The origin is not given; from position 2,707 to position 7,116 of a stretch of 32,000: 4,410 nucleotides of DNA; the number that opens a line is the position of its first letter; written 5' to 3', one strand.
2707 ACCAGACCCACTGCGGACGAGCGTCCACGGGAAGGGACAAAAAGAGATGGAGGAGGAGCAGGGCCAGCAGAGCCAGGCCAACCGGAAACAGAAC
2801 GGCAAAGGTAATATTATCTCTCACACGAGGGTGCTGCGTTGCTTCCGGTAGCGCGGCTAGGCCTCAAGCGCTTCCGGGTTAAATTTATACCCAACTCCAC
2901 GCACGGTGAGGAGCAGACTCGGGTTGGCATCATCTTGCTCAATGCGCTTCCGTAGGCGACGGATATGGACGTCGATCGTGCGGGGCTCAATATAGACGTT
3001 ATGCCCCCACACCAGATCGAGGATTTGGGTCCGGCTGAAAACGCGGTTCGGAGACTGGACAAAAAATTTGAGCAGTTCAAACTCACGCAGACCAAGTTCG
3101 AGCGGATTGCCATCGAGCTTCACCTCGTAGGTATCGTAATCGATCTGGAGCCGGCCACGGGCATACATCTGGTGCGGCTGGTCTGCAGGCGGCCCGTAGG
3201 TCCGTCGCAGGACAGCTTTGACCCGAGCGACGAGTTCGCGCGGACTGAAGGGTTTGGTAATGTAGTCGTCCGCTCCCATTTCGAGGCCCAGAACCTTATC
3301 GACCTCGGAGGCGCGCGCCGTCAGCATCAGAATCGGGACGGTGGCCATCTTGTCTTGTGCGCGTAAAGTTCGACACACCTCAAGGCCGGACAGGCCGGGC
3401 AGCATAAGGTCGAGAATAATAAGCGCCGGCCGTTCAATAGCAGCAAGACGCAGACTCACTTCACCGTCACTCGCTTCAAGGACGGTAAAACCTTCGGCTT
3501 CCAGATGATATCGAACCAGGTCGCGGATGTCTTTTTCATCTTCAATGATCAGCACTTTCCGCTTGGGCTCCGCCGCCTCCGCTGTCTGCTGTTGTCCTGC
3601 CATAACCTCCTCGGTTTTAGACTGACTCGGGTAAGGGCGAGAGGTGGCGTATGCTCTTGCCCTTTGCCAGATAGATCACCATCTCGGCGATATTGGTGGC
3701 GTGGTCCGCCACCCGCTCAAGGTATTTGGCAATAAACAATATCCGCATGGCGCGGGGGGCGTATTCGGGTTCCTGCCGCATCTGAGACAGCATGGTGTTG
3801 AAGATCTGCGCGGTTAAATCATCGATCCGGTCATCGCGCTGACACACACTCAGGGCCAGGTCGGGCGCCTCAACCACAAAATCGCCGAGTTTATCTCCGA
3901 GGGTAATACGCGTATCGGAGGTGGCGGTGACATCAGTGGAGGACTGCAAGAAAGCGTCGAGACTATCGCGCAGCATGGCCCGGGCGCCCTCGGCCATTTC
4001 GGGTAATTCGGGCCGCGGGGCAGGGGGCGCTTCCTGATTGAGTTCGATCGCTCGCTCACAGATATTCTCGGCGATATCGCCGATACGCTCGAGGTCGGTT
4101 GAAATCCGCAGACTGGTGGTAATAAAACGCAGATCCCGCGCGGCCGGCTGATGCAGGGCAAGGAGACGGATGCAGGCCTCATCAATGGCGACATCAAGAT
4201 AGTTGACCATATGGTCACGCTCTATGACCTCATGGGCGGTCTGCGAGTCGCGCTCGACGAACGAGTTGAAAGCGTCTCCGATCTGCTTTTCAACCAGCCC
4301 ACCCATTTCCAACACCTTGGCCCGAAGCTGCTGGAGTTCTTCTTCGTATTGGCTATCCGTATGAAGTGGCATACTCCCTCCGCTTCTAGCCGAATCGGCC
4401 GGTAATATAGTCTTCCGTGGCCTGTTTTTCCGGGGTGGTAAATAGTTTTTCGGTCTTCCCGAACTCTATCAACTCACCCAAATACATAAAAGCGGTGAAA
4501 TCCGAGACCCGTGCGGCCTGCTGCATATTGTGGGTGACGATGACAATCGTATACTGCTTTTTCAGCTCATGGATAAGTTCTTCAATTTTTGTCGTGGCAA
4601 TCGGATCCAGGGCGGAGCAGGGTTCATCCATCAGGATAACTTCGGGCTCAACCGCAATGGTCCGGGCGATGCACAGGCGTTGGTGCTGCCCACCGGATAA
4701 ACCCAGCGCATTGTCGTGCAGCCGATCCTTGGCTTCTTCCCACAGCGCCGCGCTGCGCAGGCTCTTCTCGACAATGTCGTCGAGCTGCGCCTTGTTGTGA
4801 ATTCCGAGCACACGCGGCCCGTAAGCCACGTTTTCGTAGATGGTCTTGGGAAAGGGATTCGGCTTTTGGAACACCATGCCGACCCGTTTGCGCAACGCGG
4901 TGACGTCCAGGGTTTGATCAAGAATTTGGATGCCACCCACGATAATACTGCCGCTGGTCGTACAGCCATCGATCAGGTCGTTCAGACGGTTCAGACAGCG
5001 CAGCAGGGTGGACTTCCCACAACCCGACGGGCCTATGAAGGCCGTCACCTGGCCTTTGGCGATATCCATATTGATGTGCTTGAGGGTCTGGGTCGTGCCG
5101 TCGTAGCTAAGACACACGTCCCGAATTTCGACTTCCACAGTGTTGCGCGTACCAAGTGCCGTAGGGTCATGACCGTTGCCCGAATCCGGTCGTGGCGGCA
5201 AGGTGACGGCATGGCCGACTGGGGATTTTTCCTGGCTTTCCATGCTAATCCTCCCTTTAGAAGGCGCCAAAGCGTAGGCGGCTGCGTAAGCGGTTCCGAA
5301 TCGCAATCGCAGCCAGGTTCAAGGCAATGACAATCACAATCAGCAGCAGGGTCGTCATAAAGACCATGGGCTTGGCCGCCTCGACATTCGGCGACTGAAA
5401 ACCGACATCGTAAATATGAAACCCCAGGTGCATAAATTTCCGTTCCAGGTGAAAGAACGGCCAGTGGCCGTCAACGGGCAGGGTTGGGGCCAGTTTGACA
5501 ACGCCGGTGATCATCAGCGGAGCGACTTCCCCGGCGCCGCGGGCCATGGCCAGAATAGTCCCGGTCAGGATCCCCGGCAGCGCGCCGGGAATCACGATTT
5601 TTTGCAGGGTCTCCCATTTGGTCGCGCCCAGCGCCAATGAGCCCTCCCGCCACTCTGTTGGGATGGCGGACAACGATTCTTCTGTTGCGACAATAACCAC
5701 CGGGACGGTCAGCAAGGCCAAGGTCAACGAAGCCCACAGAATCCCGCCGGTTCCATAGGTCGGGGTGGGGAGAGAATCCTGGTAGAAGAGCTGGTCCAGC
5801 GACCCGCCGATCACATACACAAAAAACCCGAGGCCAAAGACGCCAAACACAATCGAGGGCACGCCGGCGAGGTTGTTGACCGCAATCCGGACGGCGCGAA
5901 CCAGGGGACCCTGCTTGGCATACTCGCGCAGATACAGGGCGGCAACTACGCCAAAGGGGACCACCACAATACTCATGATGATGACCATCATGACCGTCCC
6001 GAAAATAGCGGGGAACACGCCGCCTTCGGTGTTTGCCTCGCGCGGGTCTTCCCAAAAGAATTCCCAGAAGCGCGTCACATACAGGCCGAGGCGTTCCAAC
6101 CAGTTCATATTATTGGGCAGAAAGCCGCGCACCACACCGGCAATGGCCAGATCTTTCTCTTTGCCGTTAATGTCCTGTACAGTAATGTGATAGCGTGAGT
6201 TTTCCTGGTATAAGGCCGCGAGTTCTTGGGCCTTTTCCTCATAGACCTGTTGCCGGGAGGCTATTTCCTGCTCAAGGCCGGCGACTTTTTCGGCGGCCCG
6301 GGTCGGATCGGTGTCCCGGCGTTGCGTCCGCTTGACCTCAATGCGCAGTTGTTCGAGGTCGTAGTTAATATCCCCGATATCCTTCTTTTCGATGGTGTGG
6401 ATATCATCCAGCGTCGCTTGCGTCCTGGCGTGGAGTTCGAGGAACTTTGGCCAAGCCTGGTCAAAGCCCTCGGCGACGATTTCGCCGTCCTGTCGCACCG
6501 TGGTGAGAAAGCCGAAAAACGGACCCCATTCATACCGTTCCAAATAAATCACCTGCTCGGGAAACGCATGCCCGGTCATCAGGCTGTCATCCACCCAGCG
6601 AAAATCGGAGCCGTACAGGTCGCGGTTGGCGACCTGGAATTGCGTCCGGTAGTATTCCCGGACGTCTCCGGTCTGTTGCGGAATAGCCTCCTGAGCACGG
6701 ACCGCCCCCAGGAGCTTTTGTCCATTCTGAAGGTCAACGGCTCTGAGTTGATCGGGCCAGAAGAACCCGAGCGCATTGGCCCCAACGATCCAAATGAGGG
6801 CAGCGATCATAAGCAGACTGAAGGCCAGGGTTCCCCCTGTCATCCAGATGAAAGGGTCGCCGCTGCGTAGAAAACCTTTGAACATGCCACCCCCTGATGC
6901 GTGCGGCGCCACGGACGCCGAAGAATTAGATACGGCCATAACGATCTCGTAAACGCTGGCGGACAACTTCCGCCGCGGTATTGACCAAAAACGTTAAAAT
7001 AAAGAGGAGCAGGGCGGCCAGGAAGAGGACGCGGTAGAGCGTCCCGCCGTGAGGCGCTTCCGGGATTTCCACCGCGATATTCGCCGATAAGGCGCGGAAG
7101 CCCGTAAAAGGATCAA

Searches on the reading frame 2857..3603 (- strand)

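Call 49: search_protein_families(library=pfam, proteins=[window:2857-3603:-], max_evalue=0.00001)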
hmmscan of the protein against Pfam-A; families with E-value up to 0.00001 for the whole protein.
window:2857-3603:- (248 aa): 2 families
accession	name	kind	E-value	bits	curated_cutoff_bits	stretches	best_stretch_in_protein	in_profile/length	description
PF00072.30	Response_reg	-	6.5e-29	100.8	30.2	1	17-129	1-111/111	Response regulator receiver domain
PF00486.34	Trans_reg_C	-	6.6e-27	93.8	26.2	1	165-241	1-77/77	Transcriptional regulatory protein, C terminal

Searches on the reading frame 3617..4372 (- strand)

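Call 49: search_protein_families(library=pfam, proteins=[window:3617-4372:-], max_evalue=0.00001)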
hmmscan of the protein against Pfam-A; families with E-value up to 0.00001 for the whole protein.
window:3617-4372:- (251 aa): 1 family
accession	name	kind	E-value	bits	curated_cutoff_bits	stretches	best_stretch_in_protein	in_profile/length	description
PF01895.24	PhoU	-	6.6e-46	155.1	23.5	2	20-107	1-88/89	PhoU domain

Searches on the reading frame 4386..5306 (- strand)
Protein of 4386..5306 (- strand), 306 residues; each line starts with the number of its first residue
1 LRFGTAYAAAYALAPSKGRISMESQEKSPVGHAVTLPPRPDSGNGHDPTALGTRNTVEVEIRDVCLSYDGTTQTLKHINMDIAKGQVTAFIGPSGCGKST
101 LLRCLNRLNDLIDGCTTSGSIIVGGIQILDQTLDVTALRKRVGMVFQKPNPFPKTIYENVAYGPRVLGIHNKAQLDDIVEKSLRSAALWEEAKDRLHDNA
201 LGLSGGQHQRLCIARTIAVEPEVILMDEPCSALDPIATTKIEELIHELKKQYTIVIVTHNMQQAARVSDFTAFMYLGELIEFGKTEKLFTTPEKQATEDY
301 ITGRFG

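Call 49: search_protein_families(library=pfam, proteins=[window:4386-5306:-], max_evalue=0.00001)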
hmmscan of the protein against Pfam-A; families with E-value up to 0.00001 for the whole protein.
window:4386-5306:- (306 aa): 3 families
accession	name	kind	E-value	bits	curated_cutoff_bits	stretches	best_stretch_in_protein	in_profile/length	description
PF00005.33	ABC_tran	-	4.6e-32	111.9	25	1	75-230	1-136/137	ABC transporter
PF13304.12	AAA_21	-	4.7e-09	37.2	27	0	87-111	1-25/304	AAA domain, putative AbiEii toxin, Type IV TA system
PF02463.25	SMC_N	-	5.4e-07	29.7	40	0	202-269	136-207/220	RecF/RecN/SMC N terminal domain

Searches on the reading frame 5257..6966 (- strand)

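Call 49: search_protein_families(library=pfam, proteins=[window:5257-6966:-], max_evalue=0.00001)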
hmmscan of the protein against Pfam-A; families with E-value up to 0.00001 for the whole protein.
window:5257-6966:- (569 aa): 1 family
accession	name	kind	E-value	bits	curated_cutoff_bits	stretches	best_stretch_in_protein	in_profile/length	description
PF00528.27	BPD_transp_1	-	5.7e-12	46.2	26.4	1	336-563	2-181/184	Binding-protein-dependent transport system inner membrane component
